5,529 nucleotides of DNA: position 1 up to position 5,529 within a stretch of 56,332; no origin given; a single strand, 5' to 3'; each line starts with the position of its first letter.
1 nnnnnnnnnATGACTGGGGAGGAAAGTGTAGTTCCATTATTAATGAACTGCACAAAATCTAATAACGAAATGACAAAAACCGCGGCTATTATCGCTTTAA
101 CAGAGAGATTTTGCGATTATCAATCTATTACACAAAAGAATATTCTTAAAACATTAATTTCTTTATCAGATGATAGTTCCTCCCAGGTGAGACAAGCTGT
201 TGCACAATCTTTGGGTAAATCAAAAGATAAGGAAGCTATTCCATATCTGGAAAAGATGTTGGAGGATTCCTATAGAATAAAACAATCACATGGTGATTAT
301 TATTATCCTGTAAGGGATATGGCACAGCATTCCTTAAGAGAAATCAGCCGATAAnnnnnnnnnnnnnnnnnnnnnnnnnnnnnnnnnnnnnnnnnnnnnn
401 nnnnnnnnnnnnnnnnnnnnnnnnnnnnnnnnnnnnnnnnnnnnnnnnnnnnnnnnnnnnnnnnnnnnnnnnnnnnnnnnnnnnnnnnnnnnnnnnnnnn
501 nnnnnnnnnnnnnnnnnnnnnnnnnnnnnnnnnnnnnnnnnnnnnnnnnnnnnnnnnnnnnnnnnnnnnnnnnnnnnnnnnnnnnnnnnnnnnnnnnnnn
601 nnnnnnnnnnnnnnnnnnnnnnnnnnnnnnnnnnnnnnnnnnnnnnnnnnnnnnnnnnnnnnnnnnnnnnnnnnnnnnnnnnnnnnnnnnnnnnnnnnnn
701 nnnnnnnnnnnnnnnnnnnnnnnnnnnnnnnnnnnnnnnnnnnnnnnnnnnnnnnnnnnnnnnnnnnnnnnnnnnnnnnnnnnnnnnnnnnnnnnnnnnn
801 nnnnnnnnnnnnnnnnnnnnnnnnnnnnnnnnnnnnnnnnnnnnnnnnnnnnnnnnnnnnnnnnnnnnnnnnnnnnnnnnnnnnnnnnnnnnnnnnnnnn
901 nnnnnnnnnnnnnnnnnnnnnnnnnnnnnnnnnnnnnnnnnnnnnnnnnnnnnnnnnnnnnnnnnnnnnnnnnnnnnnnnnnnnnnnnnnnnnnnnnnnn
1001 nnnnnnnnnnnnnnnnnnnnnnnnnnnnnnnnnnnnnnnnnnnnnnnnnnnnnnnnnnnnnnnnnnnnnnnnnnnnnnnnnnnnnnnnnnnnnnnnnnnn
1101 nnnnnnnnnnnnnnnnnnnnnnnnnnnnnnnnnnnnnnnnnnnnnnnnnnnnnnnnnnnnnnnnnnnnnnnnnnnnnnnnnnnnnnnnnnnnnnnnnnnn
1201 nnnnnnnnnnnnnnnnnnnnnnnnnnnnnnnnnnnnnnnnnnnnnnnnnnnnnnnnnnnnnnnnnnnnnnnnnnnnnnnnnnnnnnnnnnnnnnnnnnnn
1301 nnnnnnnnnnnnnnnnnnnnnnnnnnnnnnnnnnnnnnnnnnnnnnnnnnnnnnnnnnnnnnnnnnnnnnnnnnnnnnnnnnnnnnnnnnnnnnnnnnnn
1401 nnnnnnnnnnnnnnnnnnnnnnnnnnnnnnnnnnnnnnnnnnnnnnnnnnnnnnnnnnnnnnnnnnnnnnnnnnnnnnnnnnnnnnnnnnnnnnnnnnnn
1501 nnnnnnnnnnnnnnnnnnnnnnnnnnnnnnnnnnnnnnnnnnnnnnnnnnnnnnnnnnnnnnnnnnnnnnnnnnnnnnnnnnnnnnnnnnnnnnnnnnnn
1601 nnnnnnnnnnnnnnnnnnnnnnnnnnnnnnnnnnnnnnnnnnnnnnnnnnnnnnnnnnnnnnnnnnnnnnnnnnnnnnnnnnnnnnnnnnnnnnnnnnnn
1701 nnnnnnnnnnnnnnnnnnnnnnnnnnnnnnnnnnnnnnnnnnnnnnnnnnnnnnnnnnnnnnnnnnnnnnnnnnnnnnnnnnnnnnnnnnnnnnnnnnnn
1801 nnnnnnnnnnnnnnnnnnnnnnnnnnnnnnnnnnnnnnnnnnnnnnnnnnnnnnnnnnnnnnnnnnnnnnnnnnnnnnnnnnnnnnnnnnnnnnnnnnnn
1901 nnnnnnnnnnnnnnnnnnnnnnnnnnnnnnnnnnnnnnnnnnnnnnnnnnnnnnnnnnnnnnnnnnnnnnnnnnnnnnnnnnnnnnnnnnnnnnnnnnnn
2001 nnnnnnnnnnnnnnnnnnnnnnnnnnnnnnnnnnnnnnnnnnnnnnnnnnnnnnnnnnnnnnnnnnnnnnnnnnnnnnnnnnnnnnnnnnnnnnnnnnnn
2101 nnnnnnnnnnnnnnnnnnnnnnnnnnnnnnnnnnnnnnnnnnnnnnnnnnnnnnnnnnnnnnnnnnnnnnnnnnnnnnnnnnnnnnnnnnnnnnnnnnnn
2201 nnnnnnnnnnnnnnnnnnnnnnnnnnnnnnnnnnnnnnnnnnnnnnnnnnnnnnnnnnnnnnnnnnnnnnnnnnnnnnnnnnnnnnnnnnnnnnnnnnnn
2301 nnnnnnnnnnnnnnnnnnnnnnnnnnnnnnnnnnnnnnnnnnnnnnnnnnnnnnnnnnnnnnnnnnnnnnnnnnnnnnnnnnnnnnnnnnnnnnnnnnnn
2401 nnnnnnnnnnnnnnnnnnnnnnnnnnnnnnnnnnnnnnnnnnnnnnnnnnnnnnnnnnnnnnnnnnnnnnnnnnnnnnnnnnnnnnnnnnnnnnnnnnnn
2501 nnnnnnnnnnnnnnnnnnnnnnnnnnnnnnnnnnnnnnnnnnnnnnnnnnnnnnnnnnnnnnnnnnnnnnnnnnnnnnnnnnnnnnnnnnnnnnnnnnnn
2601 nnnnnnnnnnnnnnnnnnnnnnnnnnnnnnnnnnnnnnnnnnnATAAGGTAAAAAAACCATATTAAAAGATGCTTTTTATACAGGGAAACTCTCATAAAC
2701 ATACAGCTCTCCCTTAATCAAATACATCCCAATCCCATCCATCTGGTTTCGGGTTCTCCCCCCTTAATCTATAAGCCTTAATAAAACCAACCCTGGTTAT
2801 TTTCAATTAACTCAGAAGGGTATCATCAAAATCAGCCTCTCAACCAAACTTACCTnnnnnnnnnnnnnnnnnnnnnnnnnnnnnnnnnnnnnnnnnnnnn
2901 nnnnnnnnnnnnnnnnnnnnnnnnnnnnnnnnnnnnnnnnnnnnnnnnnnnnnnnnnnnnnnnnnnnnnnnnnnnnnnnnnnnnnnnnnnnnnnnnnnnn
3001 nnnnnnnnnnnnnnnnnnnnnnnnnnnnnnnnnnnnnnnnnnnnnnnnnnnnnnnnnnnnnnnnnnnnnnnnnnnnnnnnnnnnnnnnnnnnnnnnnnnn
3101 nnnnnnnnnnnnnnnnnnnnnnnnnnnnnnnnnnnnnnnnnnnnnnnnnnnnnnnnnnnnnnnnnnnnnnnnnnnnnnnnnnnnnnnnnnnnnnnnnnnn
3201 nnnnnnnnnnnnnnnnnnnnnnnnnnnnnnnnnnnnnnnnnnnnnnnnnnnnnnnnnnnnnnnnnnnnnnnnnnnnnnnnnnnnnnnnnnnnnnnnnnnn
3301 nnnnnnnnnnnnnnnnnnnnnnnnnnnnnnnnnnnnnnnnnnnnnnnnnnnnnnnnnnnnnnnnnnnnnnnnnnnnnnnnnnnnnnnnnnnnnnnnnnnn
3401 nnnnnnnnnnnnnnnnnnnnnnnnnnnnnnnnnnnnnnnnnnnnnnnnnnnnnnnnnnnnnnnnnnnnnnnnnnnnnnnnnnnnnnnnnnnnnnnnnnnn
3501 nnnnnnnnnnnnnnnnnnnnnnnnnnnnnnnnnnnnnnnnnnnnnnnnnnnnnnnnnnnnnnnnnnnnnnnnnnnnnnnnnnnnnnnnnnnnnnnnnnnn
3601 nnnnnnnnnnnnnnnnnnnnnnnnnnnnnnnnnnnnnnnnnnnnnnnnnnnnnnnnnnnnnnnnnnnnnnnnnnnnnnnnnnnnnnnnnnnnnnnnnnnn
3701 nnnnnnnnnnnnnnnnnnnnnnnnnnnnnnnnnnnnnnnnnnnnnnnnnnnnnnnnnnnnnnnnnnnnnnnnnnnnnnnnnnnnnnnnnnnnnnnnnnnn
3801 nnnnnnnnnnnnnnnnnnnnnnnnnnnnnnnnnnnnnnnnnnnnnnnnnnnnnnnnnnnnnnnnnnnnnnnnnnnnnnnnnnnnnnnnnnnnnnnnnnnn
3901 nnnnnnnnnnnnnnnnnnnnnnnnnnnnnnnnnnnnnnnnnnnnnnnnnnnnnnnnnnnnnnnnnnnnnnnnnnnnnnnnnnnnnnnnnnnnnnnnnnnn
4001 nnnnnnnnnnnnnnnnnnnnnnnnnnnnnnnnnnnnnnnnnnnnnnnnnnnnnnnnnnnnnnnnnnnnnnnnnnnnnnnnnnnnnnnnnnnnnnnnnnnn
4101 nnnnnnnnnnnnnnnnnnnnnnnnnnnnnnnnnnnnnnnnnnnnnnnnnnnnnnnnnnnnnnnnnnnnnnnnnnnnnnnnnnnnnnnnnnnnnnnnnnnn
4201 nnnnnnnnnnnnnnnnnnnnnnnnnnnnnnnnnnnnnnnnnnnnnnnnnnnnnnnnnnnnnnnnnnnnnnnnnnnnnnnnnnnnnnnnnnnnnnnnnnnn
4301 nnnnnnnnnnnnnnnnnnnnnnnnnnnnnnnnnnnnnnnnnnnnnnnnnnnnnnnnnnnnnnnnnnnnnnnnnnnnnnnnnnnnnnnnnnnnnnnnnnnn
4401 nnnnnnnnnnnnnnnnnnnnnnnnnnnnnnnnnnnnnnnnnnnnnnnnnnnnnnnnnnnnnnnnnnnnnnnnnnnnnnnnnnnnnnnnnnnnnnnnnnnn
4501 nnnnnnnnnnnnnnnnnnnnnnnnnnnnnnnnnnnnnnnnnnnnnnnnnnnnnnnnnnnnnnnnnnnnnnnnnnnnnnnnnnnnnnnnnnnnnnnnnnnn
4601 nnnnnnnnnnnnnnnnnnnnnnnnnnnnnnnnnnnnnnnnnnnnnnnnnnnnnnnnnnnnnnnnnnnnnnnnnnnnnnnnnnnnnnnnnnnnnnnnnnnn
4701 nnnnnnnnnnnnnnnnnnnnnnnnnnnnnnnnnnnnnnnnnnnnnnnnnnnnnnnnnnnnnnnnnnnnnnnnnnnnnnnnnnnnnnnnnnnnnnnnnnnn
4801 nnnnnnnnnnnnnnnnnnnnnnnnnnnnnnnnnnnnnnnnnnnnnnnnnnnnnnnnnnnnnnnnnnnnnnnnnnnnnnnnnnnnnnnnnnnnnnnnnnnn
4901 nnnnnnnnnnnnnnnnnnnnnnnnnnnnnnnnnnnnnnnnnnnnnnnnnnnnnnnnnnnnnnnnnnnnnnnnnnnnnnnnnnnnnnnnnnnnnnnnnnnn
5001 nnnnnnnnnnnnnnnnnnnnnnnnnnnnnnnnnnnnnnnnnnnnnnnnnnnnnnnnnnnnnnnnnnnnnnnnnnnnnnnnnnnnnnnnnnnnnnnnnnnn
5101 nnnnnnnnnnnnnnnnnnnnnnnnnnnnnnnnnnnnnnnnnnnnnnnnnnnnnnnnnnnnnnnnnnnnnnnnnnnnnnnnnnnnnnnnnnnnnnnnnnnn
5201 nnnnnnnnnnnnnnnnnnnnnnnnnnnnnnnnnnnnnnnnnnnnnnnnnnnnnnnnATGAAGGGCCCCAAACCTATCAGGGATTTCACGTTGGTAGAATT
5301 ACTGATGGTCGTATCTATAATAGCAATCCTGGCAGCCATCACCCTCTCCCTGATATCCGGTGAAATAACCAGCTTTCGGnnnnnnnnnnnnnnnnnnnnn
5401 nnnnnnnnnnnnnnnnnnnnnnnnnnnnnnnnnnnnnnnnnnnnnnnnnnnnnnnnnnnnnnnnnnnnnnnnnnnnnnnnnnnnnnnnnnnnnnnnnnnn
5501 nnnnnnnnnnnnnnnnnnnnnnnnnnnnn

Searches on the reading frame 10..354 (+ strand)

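Call 20: search_protein_families(library=pfam, proteins=[window:10-354:+], max_evalue=0.001)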
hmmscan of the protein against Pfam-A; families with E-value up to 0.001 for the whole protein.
window:10-354:+ (114 aa): 4 families
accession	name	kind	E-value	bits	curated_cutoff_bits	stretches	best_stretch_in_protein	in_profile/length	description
PF13646.12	HEAT_2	-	3e-13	50.3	27.7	1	10-88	3-76/88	HEAT repeats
PF02985.28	HEAT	-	5.7e-10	38.9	23.5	1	45-69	1-25/31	HEAT repeat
PF13513.12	HEAT_EZ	-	2.4e-09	38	27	0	42-69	26-53/55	HEAT-like repeat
PF03130.22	HEAT_PBS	-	1.3e-05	25.7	20.9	1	60-86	1-27/27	PBS lyase HEAT-like repeat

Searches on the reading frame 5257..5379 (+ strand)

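Call 79: search_protein_families(library=pfam, proteins=[window:5257-5379:+], max_evalue=0.01)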
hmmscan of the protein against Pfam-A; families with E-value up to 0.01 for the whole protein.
seq(41 aa): 2 families
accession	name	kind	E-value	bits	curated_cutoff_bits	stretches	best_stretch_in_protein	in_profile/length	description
PF07963.17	N_methyl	-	0.0011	18.9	21.2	1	10-29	7-26/27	Prokaryotic N-terminal methylation motif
PF01241.23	PSI_PSAK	-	0.003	17.9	23.2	1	4-30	34-62/70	Photosystem I psaG / psaK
